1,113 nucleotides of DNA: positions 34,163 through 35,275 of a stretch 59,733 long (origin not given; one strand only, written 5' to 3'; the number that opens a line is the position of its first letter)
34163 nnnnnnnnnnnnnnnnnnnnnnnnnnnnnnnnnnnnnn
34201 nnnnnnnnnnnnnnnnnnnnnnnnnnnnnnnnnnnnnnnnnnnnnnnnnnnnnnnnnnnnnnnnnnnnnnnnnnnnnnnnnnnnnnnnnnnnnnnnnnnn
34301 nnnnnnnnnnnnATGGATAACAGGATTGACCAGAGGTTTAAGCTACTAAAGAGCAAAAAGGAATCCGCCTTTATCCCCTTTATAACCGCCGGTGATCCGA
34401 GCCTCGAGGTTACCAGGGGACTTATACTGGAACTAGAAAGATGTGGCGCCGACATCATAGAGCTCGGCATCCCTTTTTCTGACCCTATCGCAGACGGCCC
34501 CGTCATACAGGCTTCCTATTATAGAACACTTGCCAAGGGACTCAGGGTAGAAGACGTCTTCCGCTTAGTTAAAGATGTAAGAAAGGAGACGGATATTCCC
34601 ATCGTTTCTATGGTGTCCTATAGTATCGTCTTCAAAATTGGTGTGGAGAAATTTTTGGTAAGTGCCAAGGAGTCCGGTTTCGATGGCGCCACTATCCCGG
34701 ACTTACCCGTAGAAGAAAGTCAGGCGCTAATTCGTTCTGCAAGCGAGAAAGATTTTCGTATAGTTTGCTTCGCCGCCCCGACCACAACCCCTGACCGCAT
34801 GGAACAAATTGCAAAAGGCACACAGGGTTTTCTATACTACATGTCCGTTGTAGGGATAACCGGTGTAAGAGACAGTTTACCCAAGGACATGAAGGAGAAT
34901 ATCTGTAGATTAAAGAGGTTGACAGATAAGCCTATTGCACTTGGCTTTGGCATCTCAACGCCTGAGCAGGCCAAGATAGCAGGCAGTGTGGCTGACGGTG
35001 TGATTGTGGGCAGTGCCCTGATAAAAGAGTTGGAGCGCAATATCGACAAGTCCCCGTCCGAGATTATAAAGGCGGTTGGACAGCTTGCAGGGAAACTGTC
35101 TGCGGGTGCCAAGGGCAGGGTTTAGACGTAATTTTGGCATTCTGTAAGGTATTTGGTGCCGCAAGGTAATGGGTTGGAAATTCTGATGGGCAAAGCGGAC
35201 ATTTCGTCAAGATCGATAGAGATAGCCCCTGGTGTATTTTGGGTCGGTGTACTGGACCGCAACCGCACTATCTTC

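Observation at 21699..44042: Catabolic super-cluster: electron module, hzsCBA, HAO-like, hdh and an 11-haem quinone-linked cytochrome within 22 kb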

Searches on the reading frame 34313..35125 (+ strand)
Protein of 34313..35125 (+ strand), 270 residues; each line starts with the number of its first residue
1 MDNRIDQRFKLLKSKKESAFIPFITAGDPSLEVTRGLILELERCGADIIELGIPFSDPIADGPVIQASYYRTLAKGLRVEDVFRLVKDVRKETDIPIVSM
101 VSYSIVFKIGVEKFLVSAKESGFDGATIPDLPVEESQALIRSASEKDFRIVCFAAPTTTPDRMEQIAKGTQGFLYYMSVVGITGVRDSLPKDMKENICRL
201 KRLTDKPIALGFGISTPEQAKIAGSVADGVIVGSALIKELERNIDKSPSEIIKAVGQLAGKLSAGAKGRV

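Call 4: search_protein_families(library=pfam, proteins=[window:34313-35125:+])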
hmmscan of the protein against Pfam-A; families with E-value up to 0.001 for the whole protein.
window:34313-35125:+ (270 aa): 2 families
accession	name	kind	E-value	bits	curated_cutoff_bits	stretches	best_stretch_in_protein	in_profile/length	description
PF00290.26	Trp_syntA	-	2.8e-84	282.6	27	1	9-254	1-247/259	Tryptophan synthase alpha chain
PF01884.23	PcrB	-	0.00022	21.2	23.9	0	192-246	167-221/226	PcrB family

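Call 69: search_protein_families(library=ncbifam, proteins=[window:34313-35125:+], max_evalue=1e-10)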
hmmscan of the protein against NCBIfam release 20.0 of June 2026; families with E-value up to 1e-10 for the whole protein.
window:34313-35125:+ (270 aa): 2 families
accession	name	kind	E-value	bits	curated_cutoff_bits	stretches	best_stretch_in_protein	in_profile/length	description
TIGR00262.1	trpA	equivalog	5.2e-83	277.9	102.35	1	9-261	1-254/256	tryptophan synthase subunit alpha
NF009621.0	PRK13125.1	equivalog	3.9e-33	114.8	234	1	19-255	5-236/244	tryptophan synthase subunit alpha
